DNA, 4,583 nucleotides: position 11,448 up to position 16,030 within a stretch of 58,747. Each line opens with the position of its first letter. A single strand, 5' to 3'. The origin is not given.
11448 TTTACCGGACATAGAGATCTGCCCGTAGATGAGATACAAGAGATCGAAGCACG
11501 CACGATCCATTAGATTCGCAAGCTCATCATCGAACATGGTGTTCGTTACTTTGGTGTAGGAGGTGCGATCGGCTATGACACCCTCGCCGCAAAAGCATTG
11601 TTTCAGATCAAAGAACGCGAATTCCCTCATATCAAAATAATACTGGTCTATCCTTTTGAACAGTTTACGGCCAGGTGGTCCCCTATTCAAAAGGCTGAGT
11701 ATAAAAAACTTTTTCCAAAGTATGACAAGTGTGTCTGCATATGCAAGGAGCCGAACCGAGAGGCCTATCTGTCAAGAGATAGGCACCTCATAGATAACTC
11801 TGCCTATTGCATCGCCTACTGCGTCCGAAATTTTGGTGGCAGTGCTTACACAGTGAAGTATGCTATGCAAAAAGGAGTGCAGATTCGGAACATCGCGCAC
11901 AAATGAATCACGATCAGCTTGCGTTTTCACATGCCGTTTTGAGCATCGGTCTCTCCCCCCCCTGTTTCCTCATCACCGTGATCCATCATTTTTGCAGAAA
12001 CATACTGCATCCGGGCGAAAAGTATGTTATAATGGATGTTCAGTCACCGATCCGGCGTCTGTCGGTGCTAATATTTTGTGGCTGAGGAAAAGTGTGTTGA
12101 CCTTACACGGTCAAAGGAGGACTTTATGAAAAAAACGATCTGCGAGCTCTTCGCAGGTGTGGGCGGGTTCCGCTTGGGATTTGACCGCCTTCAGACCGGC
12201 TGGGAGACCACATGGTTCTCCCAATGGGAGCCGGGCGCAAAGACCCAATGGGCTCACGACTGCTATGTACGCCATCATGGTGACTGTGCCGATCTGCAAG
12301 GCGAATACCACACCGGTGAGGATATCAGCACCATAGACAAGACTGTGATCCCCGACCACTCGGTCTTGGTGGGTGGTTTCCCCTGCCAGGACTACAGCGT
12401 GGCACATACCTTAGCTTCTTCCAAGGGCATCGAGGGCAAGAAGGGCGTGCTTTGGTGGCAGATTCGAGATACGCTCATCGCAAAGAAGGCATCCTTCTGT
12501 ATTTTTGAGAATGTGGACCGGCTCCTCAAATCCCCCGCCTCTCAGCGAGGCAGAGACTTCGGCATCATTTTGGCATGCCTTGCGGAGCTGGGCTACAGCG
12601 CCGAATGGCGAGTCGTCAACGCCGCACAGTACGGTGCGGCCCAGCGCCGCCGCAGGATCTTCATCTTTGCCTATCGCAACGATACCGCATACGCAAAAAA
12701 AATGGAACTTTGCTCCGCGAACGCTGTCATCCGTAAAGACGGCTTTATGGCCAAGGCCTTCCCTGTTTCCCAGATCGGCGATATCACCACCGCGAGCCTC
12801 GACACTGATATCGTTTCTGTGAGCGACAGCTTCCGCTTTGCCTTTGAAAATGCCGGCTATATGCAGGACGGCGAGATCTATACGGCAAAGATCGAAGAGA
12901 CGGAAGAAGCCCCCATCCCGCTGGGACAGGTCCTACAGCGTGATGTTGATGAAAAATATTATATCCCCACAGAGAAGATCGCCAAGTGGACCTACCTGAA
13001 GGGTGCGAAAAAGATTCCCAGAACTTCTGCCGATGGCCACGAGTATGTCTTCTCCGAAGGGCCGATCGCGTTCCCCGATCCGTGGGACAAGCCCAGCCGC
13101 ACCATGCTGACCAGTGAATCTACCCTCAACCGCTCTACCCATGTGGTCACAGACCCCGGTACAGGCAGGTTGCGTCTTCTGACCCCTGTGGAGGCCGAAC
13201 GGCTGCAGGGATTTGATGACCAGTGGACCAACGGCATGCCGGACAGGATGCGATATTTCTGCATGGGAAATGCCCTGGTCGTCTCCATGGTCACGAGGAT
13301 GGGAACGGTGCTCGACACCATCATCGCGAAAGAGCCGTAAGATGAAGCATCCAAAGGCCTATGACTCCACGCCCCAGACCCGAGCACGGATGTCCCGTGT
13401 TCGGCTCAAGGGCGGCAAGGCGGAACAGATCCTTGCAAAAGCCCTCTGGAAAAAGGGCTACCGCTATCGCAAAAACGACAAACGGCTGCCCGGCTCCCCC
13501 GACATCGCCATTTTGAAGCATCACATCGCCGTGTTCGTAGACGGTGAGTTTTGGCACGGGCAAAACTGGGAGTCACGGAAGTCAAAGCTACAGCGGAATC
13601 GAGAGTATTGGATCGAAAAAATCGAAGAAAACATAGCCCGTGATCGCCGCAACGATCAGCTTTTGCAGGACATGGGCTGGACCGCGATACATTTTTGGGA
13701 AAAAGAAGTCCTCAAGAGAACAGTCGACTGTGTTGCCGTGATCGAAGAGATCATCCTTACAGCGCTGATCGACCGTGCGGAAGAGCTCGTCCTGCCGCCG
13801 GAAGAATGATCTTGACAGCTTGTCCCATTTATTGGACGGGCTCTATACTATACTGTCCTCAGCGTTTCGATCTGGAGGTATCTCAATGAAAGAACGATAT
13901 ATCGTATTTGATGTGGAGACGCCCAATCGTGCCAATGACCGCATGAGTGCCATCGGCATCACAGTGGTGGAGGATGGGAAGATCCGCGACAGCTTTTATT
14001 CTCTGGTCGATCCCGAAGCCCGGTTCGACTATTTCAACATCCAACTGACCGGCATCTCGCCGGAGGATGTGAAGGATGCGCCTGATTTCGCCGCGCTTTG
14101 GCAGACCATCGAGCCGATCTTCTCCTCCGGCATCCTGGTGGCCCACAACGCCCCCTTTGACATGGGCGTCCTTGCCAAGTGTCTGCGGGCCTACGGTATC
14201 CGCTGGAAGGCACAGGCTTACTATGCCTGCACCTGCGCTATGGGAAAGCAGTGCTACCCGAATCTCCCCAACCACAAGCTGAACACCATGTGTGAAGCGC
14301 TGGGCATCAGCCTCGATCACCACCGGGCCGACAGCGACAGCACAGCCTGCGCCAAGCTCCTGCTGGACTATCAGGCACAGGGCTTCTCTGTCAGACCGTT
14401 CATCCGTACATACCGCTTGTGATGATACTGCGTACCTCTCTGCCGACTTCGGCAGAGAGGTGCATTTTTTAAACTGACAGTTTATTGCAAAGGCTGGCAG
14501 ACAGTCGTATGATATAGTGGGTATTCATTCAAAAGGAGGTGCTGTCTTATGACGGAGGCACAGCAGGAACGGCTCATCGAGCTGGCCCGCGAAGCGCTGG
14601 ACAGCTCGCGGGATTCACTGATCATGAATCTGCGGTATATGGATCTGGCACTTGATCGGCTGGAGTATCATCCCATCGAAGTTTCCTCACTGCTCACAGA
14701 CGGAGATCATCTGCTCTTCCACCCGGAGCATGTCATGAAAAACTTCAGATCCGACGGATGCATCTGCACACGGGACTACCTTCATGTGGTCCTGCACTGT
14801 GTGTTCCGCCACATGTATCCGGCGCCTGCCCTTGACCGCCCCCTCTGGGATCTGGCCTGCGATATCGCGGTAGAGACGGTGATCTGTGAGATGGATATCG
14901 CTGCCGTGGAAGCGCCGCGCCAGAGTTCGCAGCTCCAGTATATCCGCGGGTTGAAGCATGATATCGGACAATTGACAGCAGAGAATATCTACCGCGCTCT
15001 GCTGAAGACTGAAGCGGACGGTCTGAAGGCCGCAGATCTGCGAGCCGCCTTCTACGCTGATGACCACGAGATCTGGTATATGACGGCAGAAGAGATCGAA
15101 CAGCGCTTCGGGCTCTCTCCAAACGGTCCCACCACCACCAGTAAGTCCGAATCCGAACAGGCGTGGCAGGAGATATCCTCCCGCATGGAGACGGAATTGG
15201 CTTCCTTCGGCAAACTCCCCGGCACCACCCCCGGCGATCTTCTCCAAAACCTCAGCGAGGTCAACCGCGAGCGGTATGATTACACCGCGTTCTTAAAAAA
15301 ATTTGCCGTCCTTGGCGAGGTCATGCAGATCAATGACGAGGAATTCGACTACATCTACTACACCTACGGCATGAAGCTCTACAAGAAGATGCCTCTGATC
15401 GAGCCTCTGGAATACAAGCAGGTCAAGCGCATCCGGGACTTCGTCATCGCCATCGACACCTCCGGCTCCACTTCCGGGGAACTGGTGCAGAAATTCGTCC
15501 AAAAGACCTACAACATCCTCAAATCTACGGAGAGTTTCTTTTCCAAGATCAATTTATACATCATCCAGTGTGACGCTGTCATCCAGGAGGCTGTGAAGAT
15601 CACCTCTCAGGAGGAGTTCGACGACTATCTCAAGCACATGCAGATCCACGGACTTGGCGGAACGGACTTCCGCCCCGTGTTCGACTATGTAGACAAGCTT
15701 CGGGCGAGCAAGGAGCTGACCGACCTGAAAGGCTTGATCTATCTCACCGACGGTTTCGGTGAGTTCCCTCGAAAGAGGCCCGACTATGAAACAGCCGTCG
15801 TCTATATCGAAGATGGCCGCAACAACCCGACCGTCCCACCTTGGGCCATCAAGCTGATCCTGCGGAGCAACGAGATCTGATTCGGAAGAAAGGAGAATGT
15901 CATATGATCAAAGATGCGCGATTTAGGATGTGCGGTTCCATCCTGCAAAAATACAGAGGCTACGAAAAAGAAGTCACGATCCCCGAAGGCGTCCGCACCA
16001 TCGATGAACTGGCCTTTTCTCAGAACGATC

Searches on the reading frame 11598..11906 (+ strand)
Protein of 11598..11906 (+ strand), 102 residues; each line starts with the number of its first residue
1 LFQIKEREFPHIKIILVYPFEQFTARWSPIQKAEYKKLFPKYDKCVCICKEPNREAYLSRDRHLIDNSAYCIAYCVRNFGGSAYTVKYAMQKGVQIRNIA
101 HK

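Call 92: search_protein_families(library=pfam, proteins=[window:11598-11906:+], max_evalue=0.001)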
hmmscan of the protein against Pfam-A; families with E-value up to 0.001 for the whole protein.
window:11598-11906:+ (102 aa): 1 family
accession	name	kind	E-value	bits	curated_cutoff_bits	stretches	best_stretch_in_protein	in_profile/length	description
PF06908.16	YpsA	-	4.4e-10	40.2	27.7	1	3-92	61-152/168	YspA SLOG family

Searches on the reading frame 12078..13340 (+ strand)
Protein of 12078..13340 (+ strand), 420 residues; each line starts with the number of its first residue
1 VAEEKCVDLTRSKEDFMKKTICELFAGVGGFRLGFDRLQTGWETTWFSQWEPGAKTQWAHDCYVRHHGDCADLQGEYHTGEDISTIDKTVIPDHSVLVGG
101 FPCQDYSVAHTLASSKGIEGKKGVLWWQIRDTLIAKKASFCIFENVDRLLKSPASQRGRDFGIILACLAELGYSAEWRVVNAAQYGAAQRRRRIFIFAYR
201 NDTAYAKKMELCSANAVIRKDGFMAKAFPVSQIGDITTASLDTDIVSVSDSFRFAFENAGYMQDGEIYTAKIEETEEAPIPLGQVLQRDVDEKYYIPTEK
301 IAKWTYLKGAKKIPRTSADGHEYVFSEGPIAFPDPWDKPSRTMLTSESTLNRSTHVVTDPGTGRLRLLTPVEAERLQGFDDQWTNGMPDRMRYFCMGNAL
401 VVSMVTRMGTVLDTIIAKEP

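Call 92: search_protein_families(library=pfam, proteins=[window:12078-13340:+], max_evalue=0.001)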
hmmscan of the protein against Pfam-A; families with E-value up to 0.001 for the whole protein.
window:12078-13340:+ (420 aa): 1 family
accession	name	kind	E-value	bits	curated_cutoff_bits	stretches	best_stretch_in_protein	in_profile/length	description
PF00145.23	DNA_methylase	-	1e-55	189.9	22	1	21-409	3-319/324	C-5 cytosine-specific DNA methylase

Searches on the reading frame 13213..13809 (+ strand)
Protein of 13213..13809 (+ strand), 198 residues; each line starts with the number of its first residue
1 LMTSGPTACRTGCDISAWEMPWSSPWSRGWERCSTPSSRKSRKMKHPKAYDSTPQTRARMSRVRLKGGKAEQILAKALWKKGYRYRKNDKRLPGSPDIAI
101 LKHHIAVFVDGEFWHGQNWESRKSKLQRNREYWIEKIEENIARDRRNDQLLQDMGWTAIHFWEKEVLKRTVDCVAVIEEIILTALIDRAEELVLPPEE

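Call 92: search_protein_families(library=pfam, proteins=[window:13213-13809:+], max_evalue=0.001)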
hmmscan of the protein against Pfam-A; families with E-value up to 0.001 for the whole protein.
window:13213-13809:+ (198 aa): 2 families
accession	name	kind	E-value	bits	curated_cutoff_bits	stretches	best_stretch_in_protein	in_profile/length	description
PF03852.21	Vsr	-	2e-23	82.4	27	1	54-120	6-73/74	DNA mismatch endonuclease Vsr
PF18741.7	MTES_1575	-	5.8e-07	29.9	38.2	0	137-178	52-93/96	REase_MTES_1575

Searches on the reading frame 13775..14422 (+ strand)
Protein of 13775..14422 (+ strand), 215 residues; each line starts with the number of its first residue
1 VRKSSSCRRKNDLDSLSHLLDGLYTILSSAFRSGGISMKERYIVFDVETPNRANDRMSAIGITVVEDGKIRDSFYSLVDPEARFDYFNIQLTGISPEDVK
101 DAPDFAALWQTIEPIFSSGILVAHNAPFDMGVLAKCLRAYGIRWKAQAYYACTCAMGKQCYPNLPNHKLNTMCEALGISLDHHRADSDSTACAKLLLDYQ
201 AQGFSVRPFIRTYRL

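Call 92: search_protein_families(library=pfam, proteins=[window:13775-14422:+], max_evalue=0.001)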
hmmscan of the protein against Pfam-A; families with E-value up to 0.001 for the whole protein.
window:13775-14422:+ (215 aa): 2 families
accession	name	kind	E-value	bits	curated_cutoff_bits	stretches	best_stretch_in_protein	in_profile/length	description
PF00929.31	RNase_T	-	9.5e-24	85.2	24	1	43-196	1-164/164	Exonuclease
PF16473.11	Rv2179c-like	-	0.00029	21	27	0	43-194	3-171/177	3'-5' exoribonuclease Rv2179c-like domain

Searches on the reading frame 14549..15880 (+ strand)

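Call 92: search_protein_families(library=pfam, proteins=[window:14549-15880:+], max_evalue=0.001)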
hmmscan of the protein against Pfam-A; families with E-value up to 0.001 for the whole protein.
window:14549-15880:+ (443 aa): 2 families
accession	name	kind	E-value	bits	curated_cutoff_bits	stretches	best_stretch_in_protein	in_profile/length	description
PF09967.15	DUF2201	-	1.5e-14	54.7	26.4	1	299-434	2-118/123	VWA-like domain (DUF2201)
PF13203.12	DUF2201_N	-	3e-10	40.6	23.2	1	45-252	35-235/271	Putative metallopeptidase domain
